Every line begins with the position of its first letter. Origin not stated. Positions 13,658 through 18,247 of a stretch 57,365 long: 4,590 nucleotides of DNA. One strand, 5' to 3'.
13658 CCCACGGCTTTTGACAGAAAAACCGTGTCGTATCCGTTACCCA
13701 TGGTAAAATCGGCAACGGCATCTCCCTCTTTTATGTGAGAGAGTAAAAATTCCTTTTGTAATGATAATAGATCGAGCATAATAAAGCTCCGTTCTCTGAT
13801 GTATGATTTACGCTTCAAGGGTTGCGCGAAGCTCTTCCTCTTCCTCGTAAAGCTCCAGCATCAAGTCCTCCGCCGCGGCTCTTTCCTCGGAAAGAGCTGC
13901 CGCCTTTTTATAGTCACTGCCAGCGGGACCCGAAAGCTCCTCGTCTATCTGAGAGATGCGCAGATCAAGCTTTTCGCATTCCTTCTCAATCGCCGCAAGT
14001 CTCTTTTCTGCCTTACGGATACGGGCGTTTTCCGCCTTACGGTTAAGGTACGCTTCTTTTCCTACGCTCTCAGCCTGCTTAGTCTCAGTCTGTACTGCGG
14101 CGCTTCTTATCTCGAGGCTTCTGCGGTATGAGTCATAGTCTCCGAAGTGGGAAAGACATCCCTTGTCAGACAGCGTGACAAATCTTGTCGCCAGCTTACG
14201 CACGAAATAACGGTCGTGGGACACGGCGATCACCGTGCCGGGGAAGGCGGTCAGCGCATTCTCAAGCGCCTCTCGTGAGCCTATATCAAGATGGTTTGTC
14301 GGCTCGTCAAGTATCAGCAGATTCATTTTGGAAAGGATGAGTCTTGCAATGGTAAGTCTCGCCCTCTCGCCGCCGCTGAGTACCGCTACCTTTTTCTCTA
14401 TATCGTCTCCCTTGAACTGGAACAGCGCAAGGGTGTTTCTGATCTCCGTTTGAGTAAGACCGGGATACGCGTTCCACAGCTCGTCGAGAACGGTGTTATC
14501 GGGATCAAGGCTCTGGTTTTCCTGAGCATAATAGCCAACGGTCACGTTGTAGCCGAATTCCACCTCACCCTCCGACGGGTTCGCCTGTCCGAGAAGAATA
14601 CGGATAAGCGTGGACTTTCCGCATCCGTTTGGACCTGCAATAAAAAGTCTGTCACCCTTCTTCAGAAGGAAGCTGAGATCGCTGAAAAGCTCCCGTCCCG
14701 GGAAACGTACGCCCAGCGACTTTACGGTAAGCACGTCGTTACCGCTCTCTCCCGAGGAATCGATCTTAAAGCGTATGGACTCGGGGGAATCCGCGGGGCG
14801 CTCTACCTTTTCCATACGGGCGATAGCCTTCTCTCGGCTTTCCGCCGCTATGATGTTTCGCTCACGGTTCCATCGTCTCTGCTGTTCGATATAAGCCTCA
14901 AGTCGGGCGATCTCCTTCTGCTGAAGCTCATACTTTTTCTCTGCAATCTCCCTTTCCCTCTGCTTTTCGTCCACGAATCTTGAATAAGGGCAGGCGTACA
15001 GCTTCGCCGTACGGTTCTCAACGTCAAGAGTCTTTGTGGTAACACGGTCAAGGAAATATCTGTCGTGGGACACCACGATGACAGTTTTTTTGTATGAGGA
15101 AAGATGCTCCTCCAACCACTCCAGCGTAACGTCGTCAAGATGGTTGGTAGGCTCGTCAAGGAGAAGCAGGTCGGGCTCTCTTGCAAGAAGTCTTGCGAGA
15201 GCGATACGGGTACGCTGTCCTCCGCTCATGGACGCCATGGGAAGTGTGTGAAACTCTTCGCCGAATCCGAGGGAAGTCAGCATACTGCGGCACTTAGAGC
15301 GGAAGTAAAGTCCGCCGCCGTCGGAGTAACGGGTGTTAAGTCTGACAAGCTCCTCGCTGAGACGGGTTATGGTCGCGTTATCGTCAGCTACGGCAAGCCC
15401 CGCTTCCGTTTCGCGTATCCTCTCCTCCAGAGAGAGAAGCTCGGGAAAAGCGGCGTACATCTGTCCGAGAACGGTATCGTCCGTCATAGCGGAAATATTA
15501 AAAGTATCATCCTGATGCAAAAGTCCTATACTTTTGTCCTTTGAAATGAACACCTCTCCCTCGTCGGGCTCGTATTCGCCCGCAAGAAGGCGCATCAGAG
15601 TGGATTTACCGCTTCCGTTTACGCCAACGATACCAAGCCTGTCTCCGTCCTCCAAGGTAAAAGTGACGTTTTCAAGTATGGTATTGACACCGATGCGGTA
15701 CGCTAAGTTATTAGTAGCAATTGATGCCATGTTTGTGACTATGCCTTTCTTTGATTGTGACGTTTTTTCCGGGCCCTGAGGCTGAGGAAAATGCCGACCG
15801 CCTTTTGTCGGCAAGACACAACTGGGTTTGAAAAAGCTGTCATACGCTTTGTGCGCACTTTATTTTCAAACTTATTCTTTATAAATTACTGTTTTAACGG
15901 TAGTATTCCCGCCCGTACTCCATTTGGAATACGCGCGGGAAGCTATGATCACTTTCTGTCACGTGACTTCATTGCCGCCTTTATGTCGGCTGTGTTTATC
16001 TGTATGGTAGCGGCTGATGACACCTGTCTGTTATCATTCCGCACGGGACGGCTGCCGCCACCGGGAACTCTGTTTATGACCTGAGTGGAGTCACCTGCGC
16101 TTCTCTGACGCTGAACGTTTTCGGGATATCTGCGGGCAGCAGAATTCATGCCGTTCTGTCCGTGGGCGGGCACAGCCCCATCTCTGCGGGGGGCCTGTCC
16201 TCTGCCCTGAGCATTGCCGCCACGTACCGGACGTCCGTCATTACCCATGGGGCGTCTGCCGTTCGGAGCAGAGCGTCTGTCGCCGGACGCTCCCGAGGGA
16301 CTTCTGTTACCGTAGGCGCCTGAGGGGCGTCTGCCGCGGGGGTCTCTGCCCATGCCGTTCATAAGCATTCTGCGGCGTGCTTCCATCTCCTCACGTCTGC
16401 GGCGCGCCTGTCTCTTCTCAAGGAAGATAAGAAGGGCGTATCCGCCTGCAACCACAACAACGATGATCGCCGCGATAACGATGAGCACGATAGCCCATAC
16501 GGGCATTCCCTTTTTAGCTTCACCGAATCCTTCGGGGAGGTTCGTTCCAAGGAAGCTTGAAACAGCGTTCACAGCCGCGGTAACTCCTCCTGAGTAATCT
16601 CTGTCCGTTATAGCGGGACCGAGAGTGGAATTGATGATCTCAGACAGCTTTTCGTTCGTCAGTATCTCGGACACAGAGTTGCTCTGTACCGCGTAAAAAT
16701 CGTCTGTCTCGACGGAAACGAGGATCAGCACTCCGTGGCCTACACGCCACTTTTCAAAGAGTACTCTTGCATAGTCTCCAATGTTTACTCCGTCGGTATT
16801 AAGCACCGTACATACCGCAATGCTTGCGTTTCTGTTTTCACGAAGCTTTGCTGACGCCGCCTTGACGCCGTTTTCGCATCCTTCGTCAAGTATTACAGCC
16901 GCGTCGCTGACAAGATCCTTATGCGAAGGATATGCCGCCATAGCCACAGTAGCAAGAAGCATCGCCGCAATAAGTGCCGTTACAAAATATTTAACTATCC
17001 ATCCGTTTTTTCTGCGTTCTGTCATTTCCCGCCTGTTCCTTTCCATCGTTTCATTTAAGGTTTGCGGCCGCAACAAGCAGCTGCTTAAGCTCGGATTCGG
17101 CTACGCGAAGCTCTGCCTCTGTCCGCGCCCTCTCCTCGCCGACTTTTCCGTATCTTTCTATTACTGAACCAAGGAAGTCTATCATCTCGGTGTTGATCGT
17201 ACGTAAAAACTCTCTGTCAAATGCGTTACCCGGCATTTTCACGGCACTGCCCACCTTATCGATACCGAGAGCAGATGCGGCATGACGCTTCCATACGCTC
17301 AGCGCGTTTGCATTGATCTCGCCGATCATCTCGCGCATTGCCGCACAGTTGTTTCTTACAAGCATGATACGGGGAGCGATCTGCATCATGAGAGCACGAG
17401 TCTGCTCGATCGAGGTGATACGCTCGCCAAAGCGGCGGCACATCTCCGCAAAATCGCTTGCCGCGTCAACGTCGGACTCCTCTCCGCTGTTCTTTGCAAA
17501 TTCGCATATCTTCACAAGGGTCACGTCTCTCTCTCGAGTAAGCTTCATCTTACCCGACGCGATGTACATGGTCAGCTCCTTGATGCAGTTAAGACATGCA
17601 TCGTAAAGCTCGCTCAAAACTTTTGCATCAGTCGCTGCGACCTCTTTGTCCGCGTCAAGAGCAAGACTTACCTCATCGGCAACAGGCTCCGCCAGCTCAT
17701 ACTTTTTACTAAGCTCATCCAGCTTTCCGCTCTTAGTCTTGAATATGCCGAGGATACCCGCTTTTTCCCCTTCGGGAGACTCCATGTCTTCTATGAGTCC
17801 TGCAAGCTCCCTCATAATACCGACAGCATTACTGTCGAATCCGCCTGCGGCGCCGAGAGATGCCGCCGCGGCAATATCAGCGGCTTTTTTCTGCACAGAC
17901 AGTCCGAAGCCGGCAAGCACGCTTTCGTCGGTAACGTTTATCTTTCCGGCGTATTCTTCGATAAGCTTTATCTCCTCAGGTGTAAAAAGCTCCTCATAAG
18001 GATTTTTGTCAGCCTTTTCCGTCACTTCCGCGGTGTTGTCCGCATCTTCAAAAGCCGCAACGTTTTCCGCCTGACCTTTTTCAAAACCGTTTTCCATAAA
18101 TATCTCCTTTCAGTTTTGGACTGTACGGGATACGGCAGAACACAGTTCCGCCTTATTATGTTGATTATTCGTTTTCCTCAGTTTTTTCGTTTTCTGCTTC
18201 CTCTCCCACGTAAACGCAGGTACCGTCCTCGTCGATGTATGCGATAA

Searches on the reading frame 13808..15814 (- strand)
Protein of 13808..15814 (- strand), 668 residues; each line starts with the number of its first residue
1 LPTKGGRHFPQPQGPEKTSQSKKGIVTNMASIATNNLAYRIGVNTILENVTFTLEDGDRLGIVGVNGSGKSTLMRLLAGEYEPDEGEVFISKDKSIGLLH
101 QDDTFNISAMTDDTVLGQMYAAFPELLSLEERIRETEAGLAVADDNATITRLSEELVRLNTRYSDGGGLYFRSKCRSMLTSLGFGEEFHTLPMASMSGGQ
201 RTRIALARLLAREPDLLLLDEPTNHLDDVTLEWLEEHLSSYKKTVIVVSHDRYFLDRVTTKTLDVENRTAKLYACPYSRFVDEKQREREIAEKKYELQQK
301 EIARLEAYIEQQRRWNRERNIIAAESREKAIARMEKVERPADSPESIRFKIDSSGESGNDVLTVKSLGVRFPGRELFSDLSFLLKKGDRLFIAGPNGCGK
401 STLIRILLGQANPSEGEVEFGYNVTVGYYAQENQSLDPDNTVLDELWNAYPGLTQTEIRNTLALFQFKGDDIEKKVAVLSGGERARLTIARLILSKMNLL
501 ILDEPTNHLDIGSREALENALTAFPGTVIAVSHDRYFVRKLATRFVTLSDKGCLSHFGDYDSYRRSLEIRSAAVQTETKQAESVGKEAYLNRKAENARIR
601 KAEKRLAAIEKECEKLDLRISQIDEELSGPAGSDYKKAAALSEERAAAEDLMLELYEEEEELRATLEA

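Call 72: search_protein_families(library=padloc, proteins=[window:13808-15814:-], max_evalue=0.001)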
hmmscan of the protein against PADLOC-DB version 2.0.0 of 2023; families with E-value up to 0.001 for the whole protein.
window:13808-15814:- (668 aa): 24 families
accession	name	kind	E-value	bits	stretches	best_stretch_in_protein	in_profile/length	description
PDLC04135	mad3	-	2.1e-56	190.1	4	148-267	225-339/374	mads_3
PDLC04140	mad8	-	1.3e-18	65.5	2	44-253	14-235/314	mads_8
PDLC02980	AriA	-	3.5e-16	58.1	1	190-256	232-304/304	-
PDLC02914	ATPase-Toprim_I-B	-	1.6e-11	42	0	448-525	154-231/443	-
PDLC04892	PDC-S06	-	4.1e-11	39.9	1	214-262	637-685/843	-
PDLC00075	GajA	-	1.2e-09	35.3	0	471-540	241-312/536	AAA ATPase domain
PDLC04164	AriA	-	1.3e-09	36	0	50-85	20-55/253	-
PDLC00102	GajA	-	6.9e-09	32.7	1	201-265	276-341/532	AAA ATPase domain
PDLC03878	NsnB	-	7.8e-09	33.7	0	202-265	225-291/345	-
PDLC00290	PtuA1|PtuA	-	1.1e-08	32.9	0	62-84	28-50/414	AAA ATPase domain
PDLC00281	PtuA1|PtuA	-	1.2e-06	26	0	391-417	41-67/448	AAA ATPase domain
PDLC04242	PDC-M01A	-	1.3e-06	25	0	474-545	399-477/566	-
PDLC02335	AbiLi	-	2.3e-06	24.9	0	391-420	80-116/326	AbiLi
PDLC00098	GajA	-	3.7e-06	23.9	0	186-262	258-339/534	AAA ATPase domain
PDLC04182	HEC-01A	-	6.5e-06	23.4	0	194-273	284-369/406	-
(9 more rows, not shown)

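Call 73: search_protein_families(library=pfam, proteins=[window:13808-15814:-], max_evalue=0.0001)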
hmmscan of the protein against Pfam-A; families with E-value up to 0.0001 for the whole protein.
window:13808-15814:- (668 aa): 16 families
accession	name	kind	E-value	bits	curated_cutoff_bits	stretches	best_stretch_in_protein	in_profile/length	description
PF00005.33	ABC_tran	-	1.1e-56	191.6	25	2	47-224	1-137/137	ABC transporter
PF12848.13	ABC_tran_Xtn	-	2.3e-16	60.1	25.9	1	263-349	1-85/85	ABC transporter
PF13304.12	AAA_21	-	4.6e-16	60.2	27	0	391-428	3-46/304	AAA domain, putative AbiEii toxin, Type IV TA system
PF02463.25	SMC_N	-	1.1e-13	51.6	40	0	177-260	125-206/220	RecF/RecN/SMC N terminal domain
PF13191.12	AAA_16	-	2e-07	32.1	32.6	0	62-235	29-153/167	AAA ATPase domain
PF13555.12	AAA_29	-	3.5e-07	30.3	27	0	384-404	19-39/61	P-loop containing region of AAA domain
PF13401.12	AAA_22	-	5.7e-07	30.4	27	0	390-519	8-103/130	AAA domain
PF16326.10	ABC_tran_CTD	-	2.4e-06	28.1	32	1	600-662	4-67/69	ABC transporter C-terminal domain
PF03193.22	RsgA_GTPase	-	3.8e-06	27.3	30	0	375-418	95-137/174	RsgA GTPase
PF13476.12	AAA_23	-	4.7e-06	27.8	27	0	391-406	23-38/201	AAA domain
PF13238.12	AAA_18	-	2.5e-05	25.1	29.4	0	391-438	2-40/128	AAA domain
PF13671.12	AAA_33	-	2.6e-05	25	27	0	62-112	4-50/143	AAA domain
PF20720.3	nSTAND3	-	2.7e-05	24.4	27.2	0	379-410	9-40/155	Novel STAND NTPase 3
PF13173.12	AAA_14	-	4.4e-05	23.9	27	0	61-94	6-39/129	AAA domain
PF03215.21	Rad17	-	5.5e-05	23.6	23.8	0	389-413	47-71/186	Rad17 P-loop domain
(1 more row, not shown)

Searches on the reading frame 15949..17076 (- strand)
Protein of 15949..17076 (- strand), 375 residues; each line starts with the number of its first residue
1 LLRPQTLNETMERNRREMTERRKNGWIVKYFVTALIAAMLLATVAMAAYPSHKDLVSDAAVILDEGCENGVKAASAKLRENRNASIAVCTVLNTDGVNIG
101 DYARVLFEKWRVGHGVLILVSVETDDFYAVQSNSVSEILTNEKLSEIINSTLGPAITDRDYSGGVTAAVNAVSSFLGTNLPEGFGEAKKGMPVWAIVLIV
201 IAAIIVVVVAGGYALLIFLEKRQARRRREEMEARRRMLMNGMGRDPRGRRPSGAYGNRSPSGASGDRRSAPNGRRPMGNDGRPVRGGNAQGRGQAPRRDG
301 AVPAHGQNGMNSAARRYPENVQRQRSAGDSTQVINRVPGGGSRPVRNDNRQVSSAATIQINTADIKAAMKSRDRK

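Call 72: search_protein_families(library=padloc, proteins=[window:15949-17076:-], max_evalue=0.001)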
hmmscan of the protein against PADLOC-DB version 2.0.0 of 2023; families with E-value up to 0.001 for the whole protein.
window:15949-17076:- (375 aa): 0 families

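Call 73: search_protein_families(library=pfam, proteins=[window:15949-17076:-], max_evalue=0.0001)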
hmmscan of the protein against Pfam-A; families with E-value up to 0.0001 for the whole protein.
window:15949-17076:- (375 aa): 1 family
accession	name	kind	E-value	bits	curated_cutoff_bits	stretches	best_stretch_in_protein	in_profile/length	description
PF04536.20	TPM_phosphatase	-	1.2e-19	71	22.1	1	56-173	1-123/125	TPM domain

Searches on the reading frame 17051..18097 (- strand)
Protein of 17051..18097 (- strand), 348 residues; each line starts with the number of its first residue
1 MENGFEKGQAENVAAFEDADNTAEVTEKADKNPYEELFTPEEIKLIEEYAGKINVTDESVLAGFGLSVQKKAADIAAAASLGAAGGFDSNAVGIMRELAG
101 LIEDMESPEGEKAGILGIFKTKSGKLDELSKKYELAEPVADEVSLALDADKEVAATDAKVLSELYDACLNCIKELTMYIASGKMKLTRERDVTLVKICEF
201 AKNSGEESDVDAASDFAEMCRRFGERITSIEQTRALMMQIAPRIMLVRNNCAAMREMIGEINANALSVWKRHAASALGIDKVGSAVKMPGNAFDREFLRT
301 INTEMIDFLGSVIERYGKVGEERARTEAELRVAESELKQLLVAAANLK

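Call 72: search_protein_families(library=padloc, proteins=[window:17051-18097:-], max_evalue=0.001)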
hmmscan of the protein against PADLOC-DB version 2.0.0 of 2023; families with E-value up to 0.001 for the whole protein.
window:17051-18097:- (348 aa): 0 families

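Call 73: search_protein_families(library=pfam, proteins=[window:17051-18097:-], max_evalue=0.0001)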
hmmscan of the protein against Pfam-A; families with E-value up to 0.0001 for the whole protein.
window:17051-18097:- (348 aa): 1 family
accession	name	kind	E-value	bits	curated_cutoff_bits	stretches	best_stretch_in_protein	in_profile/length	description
PF05816.16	TelA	-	1e-33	117.3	30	1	47-288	2-247/332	Toxic anion resistance protein (TelA)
